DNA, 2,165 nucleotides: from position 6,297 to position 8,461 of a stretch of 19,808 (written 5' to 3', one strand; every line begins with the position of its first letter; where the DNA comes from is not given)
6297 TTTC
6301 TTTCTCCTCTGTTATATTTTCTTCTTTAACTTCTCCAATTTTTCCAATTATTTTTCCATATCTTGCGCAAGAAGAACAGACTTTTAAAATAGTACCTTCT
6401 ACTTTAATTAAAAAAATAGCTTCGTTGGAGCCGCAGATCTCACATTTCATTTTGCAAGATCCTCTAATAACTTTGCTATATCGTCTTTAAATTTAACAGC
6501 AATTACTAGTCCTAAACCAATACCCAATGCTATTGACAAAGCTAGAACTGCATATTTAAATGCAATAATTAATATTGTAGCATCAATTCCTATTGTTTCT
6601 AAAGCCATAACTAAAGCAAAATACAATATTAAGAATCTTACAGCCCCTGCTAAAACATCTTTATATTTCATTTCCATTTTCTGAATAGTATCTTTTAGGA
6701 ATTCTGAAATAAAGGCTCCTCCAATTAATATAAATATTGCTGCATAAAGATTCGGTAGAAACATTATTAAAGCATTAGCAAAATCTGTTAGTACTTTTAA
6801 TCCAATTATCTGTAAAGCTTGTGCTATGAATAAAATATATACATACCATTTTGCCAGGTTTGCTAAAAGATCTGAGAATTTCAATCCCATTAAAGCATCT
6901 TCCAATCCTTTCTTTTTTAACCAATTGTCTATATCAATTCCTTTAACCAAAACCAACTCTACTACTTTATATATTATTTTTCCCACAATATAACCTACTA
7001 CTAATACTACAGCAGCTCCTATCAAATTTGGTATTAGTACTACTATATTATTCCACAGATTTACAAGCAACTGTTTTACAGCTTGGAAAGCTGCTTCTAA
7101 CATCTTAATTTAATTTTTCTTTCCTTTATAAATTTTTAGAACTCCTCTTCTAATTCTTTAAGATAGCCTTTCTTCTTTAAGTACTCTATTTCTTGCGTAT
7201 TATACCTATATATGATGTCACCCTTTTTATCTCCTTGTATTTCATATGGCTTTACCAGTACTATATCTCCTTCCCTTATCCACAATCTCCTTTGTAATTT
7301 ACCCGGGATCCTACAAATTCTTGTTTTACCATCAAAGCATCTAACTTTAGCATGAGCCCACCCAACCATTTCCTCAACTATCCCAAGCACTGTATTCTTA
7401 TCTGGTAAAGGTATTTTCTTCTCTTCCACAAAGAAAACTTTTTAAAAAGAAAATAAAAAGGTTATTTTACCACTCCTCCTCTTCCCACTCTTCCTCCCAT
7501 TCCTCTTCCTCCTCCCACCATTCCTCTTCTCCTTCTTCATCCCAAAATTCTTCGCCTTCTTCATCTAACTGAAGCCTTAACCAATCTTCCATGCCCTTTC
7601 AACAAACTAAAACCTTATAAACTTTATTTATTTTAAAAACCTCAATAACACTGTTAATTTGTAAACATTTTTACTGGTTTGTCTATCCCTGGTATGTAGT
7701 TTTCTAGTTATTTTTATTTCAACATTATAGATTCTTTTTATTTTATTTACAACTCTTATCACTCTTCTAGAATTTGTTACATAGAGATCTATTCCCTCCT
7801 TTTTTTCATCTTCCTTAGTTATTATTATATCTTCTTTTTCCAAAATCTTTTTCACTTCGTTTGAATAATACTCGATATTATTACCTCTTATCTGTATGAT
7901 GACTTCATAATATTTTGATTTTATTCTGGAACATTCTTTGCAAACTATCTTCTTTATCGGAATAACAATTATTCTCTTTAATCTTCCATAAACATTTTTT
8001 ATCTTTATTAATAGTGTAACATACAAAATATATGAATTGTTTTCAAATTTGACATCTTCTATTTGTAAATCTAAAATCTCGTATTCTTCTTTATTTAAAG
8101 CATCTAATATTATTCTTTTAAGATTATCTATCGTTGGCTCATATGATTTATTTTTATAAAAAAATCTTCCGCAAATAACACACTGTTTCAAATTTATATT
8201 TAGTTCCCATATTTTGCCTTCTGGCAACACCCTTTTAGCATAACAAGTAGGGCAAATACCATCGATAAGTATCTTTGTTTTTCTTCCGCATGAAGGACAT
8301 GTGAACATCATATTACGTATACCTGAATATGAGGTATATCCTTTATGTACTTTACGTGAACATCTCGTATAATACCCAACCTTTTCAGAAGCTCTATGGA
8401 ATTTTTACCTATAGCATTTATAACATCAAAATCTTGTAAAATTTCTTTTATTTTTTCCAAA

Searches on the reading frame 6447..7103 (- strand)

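Call 25: search_protein_families(library=pfam, proteins=[window:6447-7103:-], max_evalue=0.001)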
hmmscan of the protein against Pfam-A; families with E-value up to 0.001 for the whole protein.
window:6447-7103:- (218 aa): 1 family
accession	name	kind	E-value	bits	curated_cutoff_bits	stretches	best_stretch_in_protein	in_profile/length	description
PF05552.17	MS_channel_1st_1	-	2.5e-15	56.5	22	2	13-54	3-44/50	Mechanosensitive ion channel, conserved TM helix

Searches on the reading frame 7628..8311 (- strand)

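Call 25: search_protein_families(library=pfam, proteins=[window:7628-8311:-], max_evalue=0.001)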
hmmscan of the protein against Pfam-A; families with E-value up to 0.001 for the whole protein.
window:7628-8311:- (227 aa): 1 family
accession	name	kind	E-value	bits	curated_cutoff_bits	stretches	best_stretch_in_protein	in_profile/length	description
PF04981.18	NMD3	-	6.4e-31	108.2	24.9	1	5-224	1-242/243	NMD3 family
